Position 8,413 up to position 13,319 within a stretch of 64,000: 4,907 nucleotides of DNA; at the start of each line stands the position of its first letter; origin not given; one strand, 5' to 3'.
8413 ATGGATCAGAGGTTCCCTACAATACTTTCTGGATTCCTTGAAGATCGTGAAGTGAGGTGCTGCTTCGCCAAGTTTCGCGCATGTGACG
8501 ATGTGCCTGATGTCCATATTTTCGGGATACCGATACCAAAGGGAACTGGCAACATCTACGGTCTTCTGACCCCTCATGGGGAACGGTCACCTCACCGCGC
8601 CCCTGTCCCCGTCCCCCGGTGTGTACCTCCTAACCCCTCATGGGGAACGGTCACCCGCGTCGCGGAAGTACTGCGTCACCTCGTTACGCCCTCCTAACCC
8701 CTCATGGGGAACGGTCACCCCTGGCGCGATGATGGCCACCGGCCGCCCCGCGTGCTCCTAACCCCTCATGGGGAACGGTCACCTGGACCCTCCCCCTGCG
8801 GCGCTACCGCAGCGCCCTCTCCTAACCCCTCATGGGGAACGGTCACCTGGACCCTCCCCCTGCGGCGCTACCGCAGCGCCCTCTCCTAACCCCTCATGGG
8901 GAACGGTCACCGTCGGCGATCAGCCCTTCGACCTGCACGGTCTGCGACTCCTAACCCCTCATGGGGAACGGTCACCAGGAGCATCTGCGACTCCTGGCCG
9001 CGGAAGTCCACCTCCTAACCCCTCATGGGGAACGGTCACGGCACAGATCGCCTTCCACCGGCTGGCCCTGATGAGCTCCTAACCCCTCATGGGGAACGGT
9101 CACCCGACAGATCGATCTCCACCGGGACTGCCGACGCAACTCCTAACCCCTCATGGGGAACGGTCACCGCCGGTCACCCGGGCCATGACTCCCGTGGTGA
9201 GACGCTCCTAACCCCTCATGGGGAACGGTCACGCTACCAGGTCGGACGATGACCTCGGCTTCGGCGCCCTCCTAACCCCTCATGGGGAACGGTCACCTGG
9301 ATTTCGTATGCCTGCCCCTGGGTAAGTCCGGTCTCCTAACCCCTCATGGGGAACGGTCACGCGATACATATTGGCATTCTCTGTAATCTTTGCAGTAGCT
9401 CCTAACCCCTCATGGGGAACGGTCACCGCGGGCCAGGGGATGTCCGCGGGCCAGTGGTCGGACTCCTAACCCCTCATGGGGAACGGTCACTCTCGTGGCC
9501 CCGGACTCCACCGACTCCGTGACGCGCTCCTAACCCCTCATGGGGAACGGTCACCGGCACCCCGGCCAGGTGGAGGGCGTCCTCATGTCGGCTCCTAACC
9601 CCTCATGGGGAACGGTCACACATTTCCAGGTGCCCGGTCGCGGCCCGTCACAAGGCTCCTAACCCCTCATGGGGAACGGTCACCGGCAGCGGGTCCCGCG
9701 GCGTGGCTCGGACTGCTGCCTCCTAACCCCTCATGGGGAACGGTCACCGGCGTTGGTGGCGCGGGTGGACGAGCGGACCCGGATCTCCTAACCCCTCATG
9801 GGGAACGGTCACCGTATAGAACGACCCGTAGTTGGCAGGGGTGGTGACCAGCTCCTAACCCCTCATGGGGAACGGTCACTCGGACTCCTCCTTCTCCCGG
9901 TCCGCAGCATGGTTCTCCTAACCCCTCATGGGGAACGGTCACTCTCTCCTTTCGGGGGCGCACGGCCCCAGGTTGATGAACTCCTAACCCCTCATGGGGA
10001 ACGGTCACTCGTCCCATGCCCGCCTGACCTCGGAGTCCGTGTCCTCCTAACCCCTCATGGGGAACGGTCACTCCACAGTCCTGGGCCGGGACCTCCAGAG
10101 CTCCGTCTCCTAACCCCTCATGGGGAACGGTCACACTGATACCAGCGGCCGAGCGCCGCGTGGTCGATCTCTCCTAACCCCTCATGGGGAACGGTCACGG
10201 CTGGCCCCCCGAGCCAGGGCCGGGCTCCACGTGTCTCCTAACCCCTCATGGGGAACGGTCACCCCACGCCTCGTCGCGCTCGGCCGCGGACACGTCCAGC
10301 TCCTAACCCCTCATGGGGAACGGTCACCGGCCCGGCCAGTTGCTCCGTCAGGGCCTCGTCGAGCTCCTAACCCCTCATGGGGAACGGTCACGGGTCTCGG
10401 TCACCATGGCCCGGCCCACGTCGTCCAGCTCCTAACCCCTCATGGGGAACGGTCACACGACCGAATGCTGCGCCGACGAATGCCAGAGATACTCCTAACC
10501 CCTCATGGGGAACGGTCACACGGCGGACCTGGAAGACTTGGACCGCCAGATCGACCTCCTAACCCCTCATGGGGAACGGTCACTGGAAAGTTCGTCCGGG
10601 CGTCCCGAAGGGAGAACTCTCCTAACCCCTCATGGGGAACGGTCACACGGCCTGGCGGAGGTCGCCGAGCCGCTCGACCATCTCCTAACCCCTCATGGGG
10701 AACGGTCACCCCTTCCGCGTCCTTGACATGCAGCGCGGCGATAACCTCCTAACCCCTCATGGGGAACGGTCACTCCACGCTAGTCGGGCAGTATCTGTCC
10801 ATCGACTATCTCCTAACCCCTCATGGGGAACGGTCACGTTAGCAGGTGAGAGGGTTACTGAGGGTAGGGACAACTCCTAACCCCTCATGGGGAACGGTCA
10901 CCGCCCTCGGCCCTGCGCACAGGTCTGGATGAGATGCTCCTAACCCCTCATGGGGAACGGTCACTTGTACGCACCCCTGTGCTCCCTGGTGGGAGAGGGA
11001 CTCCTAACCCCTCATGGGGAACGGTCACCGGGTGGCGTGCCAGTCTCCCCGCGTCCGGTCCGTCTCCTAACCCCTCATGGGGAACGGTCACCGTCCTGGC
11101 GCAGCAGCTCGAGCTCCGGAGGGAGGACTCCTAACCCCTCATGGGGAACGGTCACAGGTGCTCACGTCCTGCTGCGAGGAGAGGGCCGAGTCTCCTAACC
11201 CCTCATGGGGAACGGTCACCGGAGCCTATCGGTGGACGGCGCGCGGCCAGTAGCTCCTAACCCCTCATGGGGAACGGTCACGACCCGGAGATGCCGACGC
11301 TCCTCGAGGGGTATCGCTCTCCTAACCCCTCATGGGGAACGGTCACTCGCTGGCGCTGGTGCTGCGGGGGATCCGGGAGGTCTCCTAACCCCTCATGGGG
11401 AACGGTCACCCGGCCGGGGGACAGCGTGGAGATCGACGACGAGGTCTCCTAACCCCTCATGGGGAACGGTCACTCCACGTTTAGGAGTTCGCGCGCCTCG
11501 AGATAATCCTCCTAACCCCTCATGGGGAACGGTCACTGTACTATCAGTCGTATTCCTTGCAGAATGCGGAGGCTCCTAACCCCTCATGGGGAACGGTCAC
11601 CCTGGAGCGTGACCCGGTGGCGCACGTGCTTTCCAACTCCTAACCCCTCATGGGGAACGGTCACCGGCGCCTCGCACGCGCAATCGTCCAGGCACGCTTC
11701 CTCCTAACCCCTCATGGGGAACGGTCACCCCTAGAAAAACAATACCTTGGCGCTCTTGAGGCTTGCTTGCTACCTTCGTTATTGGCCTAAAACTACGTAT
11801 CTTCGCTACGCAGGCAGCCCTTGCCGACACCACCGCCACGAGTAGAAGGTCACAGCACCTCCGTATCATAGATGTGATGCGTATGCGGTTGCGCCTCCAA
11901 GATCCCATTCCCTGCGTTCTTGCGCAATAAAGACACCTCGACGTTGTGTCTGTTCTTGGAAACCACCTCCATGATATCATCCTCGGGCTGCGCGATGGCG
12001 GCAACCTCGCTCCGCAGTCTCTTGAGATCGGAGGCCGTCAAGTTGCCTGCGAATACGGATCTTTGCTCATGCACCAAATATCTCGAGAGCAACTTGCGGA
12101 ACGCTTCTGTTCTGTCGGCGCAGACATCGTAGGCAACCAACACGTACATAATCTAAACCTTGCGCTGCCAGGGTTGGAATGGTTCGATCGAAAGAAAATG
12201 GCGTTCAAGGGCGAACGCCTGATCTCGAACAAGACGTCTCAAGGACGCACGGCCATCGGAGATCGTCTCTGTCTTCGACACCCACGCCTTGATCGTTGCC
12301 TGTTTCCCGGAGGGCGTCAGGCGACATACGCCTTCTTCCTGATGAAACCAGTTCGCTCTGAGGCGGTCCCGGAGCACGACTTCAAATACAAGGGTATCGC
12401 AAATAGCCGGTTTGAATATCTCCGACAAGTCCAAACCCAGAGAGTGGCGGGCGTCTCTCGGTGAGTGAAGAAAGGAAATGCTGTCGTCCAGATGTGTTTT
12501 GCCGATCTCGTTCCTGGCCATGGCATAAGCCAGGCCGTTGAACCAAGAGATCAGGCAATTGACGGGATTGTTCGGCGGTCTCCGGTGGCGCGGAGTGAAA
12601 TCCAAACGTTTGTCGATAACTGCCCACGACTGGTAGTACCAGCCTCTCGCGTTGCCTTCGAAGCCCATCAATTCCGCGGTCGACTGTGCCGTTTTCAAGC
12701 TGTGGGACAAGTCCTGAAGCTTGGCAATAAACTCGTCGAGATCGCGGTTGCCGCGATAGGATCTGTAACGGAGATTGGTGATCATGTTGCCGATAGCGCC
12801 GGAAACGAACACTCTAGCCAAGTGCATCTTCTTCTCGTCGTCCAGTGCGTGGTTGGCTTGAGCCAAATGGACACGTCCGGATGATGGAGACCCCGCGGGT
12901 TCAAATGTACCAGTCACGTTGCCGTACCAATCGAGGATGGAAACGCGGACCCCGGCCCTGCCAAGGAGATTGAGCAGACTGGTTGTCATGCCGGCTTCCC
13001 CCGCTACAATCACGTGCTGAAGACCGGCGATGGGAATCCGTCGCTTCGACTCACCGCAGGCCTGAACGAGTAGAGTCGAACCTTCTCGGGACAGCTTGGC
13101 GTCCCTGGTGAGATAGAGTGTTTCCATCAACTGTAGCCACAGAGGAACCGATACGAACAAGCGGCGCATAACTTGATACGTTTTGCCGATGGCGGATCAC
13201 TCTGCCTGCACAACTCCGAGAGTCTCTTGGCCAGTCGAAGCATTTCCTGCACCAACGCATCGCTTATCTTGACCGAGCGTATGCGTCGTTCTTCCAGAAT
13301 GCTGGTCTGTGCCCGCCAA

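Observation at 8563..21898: Type I-D-like CRISPR-Cas locus with non-canonical gene order and a short I-E-like repeat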

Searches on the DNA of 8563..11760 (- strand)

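Call 49: search_dna_similar(query=window:8563-11760:-, collection=phages, mode=distant, max_evalue=0.01, max_rows=20)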
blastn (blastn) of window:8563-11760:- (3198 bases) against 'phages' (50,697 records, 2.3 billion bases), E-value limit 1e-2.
No match.

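Call 50: search_dna_similar(query=window:8563-11760:-, collection=plasmids, mode=distant, max_evalue=0.01, max_rows=20)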
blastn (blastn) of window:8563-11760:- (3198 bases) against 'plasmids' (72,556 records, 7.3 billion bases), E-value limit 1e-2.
In 2 record(s) the limit of 40 matching pieces per record was reached: places in those records are undercounted.
Records with a match: 2; places in all: 36; records where one place covers at least 80% of the query: 1.
Best place of each record, by identity: 60-80% 2.
By first word of the organism name: Paracoccus 1; Roseomonas 1.
By predicted mobility (MOB-suite, as given by PLSDB): non-mobilizable 2.
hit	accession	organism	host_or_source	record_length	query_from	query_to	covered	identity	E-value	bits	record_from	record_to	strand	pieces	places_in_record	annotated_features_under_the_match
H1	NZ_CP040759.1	Paracoccus liaowanqingii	Tibetan antelope,cell culture,feces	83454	101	3134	92%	65.8%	2e-33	543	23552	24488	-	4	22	none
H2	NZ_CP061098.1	Roseomonas marmotae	Marmota himalayana,pure culture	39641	215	2885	78%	65.2%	1e-18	428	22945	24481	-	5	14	none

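Call 51: get_annotated_region(hit=H2, flank=14000)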
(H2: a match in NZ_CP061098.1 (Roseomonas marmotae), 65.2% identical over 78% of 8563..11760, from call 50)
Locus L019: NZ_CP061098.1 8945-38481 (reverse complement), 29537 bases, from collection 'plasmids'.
description: Roseomonas marmotae strain 1318 plasmid p1318-7
organism: Roseomonas marmotae (NCBI taxid 2768161)
taxonomy: Bacteria; Pseudomonadota; Alphaproteobacteria; Rhodospirillales; Acetobacteraceae; Roseomonas; Roseomonas marmotae
host: -; source: Marmota himalayana,pure culture; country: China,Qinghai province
typing (MOB-suite, as given by PLSDB): non-mobilizable
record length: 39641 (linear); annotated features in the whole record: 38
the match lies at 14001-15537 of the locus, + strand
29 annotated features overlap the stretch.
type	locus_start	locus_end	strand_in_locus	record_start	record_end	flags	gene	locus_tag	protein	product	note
CDS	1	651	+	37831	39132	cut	-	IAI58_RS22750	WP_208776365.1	sorbosone dehydrogenase family protein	-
CDS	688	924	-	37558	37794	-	-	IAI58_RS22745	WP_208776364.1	hypothetical protein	-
CDS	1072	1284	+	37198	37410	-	-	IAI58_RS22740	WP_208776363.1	hypothetical protein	-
CDS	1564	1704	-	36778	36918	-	-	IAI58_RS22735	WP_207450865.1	hypothetical protein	-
CDS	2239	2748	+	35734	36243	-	-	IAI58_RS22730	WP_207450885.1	PEP-CTERM sorting domain-containing protein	-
CDS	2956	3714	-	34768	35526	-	-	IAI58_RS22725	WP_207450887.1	hypothetical protein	-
CDS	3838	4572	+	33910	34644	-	-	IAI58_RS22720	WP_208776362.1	CRISPR-associated endoribonuclease Cas6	-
CDS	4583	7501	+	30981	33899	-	-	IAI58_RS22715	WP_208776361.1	hypothetical protein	-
CDS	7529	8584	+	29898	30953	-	cas7d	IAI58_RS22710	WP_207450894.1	type I-D CRISPR-associated protein Cas7/Csc2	-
CDS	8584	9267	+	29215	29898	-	-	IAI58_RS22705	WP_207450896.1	hypothetical protein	-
CDS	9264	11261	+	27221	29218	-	-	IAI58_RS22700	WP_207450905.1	DEAD/DEAH box helicase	-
CDS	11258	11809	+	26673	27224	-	-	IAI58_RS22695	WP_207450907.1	Dna2/Cas4 domain-containing protein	-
CDS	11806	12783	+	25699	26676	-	cas1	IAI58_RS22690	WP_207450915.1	CRISPR-associated endonuclease Cas1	GO:0043571 - maintenance of CRISPR repeat elements [Evidence IEA]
CDS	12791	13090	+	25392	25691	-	cas2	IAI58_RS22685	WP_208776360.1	CRISPR-associated endonuclease Cas2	GO:0043571 - maintenance of CRISPR repeat elements [Evidence IEA]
CDS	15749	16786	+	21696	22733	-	-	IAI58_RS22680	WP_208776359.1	IS481 family transposase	-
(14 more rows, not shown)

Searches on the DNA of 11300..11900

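Call 38: search_rna_families(source=window, start=11300, end=11900, threshold=evalue, max_evalue=1, show_alignments=2)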
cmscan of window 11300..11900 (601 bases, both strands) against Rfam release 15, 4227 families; matches with E-value up to 1: 0.
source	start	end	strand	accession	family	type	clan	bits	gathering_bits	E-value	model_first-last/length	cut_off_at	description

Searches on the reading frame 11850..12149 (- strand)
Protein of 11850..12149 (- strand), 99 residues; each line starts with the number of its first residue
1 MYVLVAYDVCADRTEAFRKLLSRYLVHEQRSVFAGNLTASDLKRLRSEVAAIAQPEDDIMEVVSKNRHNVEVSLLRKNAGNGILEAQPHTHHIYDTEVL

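Call 4: search_protein_families(library=padloc, proteins=[window:11850-12149:-], max_evalue=0.01)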
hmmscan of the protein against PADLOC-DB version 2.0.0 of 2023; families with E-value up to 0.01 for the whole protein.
window:11850-12149:- (99 aa): 19 families
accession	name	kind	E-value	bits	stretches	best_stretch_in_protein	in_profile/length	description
PDLC01750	Cas2b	-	9.4e-19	65.7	1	1-76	1-76/86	-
PDLC01749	Cas2b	-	1.8e-17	61.6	1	1-70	1-71/87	-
PDLC01443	Cas2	-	3.4e-15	54.3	1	1-69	1-69/86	"CAS-I,CAS-II,CAS-III,CAS-IV,CAS-V,CAS-VI; acquisition_2"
PDLC02076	Cas2b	-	1.1e-14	52.5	1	1-74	1-75/87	-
PDLC01338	Cas2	-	1.8e-14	52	1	3-60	1-57/76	"CAS-I,CAS-II,CAS-III,CAS-IV,CAS-V,CAS-VI; acquisition_2"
PDLC01649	Cas2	-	7.6e-13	46.6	1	1-60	1-61/70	"CAS-I,CAS-II,CAS-III,CAS-IV,CAS-V,CAS-VI; acquisition_2"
PDLC01251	Cas2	-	9.6e-12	43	1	1-60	1-61/84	"CAS-I,CAS-II,CAS-III,CAS-IV,CAS-V,CAS-VI; acquisition_2"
PDLC00935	Cas2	-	9.9e-11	39.9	1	1-72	1-78/96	CRISPR-associated endonuclease Cas2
PDLC00936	Cas2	-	4.2e-10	37.9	1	3-64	1-66/83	Cas2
PDLC01525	Cas2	-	2.4e-09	35.8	1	1-78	1-80/90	"CAS-I,CAS-II,CAS-III,CAS-IV,CAS-V,CAS-VI; acquisition_2"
PDLC01748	Cas2_IIIa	-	7.5e-09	34.1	1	1-60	1-61/88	-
PDLC02078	Cas2b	-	8.8e-08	30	1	2-72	4-75/94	-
PDLC02027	Cas2d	-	1.7e-07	29.6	1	1-62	1-63/89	-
PDLC01756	Cas2g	-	6.2e-07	27.4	1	3-60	6-64/96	-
PDLC02075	Cas2a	-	9.1e-07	27.2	1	1-65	1-67/85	-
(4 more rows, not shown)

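Call 5: search_protein_families(library=ncbifam, proteins=[window:11850-12149:-], max_evalue=0.01)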
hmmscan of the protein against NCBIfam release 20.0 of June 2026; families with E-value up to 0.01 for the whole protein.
window:11850-12149:- (99 aa): 1 family
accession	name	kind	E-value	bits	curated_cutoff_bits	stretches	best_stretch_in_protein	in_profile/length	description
TIGR01573.1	cas2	equivalog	3.7e-10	39.9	24.5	1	1-72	1-78/96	CRISPR-associated endonuclease Cas2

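Call 6: search_protein_families(library=pfam, proteins=[window:11850-12149:-], max_evalue=0.01)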
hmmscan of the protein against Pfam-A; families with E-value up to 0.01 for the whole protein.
window:11850-12149:- (99 aa): 1 family
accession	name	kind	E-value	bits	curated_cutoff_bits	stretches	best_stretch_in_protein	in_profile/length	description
PF09827.14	CRISPR_Cas2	-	1.3e-14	54.6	23.8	1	1-61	1-63/74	CRISPR associated protein Cas2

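Call 70: find_encoding_contigs(protein=window:11850-12149:-, flank=1000, max_places=3)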
Protein window:11850-12149:- (99 aa): no gene with exactly this product is on record in the collection.

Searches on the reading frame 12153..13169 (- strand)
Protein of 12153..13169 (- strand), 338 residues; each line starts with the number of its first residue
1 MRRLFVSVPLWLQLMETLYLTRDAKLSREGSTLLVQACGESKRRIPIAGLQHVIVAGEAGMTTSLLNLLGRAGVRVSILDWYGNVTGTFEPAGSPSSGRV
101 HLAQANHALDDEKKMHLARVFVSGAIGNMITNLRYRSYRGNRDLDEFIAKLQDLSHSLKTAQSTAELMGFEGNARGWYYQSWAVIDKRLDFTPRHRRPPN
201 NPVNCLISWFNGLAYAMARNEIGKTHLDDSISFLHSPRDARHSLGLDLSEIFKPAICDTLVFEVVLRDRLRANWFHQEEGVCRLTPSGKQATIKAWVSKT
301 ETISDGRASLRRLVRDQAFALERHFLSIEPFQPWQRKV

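Call 4: search_protein_families(library=padloc, proteins=[window:12153-13169:-], max_evalue=0.01)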
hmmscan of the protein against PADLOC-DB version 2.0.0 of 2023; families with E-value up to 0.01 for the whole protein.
window:12153-13169:- (338 aa): 29 families (the best 25 are shown)
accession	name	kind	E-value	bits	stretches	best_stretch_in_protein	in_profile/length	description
PDLC01742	Cas1b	-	9.5e-83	276.4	1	16-336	3-324/326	-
PDLC02065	Cas1b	-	6e-80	267.2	1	16-335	3-326/329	-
PDLC01335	Cas1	-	2.3e-78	261.8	1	17-334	1-314/315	"CAS-I,CAS-II,CAS-III,CAS-IV,CAS-V,CAS-VI; acquisition_1"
PDLC01248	Cas1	-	4.8e-71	237.6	1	16-326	1-288/289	"CAS-I,CAS-II,CAS-III,CAS-IV,CAS-V,CAS-VI; acquisition_1"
PDLC01608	Cas1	-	8.3e-70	233.4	1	19-296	3-274/276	"CAS-I,CAS-II,CAS-III,CAS-IV,CAS-V,CAS-VI; acquisition_1"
PDLC00927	Cas1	-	6.9e-69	230.5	1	18-331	2-325/327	CRISPR-associated endonuclease Cas1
PDLC00928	Cas1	-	1.1e-67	226.2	1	17-325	2-313/315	Cas1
PDLC01449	Cas1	-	5.1e-58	194.6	1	15-326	1-281/285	"CAS-I,CAS-II,CAS-III,CAS-IV,CAS-V,CAS-VI; acquisition_1"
PDLC01249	Cas1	-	4.8e-57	191.3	1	18-268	1-239/246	"CAS-I,CAS-II,CAS-III,CAS-IV,CAS-V,CAS-VI; acquisition_1"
PDLC01743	Cas1c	-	3e-48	162.7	1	13-301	3-295/337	-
PDLC01334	Cas1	-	1.6e-47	160.4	1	15-300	2-295/336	"CAS-I,CAS-II,CAS-III,CAS-IV,CAS-V,CAS-VI; acquisition_1"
PDLC00923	Cas1c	-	1.7e-47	160.3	1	14-300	2-298/340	"CRISPR-associated endonuclease Cas1, subtype I-C/DVULG"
PDLC02025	Cas1d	-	4.1e-47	159.2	1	15-325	1-304/316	-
PDLC01747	Cas1g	-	2.9e-42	143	1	18-298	200-478/523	-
PDLC02067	Cas1b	-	5.7e-33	112.5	1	20-299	205-489/533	-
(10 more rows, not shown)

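Call 5: search_protein_families(library=ncbifam, proteins=[window:12153-13169:-], max_evalue=0.01)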
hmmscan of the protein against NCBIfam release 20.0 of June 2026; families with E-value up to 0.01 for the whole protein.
window:12153-13169:- (338 aa): 10 families
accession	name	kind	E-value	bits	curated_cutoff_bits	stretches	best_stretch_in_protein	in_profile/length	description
TIGR03641.1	cas1_HMARI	exception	5.4e-79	265.8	304.1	1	17-336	2-322/324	type I-B CRISPR-associated endonuclease Cas1b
TIGR00287.1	cas1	equivalog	2.6e-68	230.5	71.7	1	18-331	2-325/327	CRISPR-associated endonuclease Cas1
NF049935.1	cas4g_cas1g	exception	1.7e-47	162.1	560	1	17-301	216-504/546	CRISPR-associated endonuclease Cas4g/Cas1g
TIGR03640.1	cas1_DVULG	exception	6.6e-47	160.3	385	1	14-300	2-298/340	type I-C CRISPR-associated endonuclease Cas1c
TIGR04093.1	cas1_CYANO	exception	7.1e-45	153.4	385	1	16-299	1-290/334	type I-D CRISPR-associated endonuclease Cas1d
TIGR03983.1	cas1_MYXAN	equivalog_domain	1.4e-28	99.9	358.05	1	20-296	17-300/347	type I-MYXAN CRISPR-associated endonuclease Cas1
TIGR04329.1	cas1_PREFRAN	exception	5.6e-10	38.8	300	1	25-283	17-268/317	type V CRISPR-associated endonuclease Cas1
TIGR03638.1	cas1_ECOLI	exception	4.8e-07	29.3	215.6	1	16-119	12-113/269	type I-E CRISPR-associated endonuclease Cas1e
TIGR03639.1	cas1_NMENI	exception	3.6e-06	26.5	120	1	16-264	2-232/278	type II CRISPR-associated endonuclease Cas1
TIGR03637.1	cas1_YPEST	exception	2.1e-05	24.1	150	1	109-257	113-264/307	type I-F CRISPR-associated endonuclease Cas1f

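Call 6: search_protein_families(library=pfam, proteins=[window:12153-13169:-], max_evalue=0.01)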
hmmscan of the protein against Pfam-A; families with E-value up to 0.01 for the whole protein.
window:12153-13169:- (338 aa): 1 family
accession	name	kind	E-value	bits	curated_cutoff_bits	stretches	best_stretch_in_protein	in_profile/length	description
PF01867.21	Cas_Cas1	-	1.4e-74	251.3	22.3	1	18-296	1-281/283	CRISPR associated protein Cas1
